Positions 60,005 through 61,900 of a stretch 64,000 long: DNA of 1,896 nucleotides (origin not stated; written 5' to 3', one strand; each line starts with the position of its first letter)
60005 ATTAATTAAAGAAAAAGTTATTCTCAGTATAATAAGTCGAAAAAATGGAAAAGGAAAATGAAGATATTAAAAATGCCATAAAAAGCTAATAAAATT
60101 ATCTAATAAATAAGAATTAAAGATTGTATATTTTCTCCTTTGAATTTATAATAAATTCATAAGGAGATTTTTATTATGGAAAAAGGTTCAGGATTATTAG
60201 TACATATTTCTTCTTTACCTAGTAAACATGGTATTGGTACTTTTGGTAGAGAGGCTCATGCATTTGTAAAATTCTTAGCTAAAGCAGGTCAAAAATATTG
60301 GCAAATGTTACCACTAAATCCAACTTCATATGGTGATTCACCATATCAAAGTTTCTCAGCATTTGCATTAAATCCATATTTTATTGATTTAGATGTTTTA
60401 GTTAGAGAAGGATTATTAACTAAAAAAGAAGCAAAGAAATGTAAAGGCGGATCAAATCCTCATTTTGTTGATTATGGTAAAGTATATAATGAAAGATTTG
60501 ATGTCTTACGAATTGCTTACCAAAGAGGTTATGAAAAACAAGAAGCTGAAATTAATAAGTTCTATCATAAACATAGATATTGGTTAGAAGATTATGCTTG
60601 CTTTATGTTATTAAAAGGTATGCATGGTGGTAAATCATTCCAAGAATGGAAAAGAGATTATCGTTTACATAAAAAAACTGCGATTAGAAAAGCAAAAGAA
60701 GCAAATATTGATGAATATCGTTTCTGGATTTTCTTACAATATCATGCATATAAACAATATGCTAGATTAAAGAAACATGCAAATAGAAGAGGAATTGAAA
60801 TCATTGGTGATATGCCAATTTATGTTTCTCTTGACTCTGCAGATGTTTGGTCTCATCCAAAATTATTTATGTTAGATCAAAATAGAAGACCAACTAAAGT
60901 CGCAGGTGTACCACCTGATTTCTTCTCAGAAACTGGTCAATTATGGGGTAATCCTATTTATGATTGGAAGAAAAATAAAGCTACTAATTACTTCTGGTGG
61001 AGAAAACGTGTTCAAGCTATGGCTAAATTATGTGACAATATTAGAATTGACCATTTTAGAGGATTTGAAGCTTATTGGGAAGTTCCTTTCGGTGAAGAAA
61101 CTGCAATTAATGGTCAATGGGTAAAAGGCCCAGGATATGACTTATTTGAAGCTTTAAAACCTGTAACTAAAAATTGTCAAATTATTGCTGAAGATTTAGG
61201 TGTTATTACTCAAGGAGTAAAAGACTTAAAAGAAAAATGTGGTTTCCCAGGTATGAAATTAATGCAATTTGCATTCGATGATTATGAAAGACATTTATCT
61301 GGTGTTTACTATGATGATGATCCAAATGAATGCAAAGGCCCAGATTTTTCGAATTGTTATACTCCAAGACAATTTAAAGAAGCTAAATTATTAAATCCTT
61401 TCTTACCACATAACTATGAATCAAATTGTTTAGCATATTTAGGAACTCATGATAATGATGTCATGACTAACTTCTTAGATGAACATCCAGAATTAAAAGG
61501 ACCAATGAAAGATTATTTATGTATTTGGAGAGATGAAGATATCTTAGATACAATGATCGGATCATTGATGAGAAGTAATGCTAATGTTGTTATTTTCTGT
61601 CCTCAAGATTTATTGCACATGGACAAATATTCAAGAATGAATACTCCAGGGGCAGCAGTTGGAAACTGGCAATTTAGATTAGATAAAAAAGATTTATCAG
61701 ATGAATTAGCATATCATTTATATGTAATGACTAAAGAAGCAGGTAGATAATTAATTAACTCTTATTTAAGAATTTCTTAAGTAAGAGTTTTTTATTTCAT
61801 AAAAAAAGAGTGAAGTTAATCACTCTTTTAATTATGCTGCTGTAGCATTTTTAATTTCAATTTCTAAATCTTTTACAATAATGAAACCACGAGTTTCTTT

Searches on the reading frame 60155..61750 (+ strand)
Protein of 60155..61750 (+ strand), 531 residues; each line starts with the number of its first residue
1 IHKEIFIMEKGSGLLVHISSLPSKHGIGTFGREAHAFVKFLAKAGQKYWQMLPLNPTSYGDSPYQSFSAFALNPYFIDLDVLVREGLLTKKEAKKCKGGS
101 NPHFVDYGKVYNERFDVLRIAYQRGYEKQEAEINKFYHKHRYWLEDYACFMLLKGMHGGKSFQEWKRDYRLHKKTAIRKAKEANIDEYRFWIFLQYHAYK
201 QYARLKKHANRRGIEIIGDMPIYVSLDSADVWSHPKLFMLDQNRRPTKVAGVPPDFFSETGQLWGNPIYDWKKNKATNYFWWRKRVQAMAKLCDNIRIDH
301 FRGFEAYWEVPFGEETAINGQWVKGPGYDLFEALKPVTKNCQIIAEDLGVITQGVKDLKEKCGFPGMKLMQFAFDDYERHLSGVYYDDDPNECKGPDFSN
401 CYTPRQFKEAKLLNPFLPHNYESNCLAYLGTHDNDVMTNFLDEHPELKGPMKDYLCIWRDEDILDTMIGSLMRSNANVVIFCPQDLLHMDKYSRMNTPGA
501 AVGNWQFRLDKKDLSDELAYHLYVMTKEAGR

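Call 76: search_protein_families(library=pfam, proteins=[window:60155-61750:+], max_evalue=0.00001)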
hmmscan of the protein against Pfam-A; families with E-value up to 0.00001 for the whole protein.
window:60155-61750:+ (531 aa): 1 family
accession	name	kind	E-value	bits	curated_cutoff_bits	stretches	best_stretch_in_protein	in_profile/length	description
PF02446.23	Glyco_hydro_77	-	2.3e-168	561.3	25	2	16-378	1-358/465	4-alpha-glucanotransferase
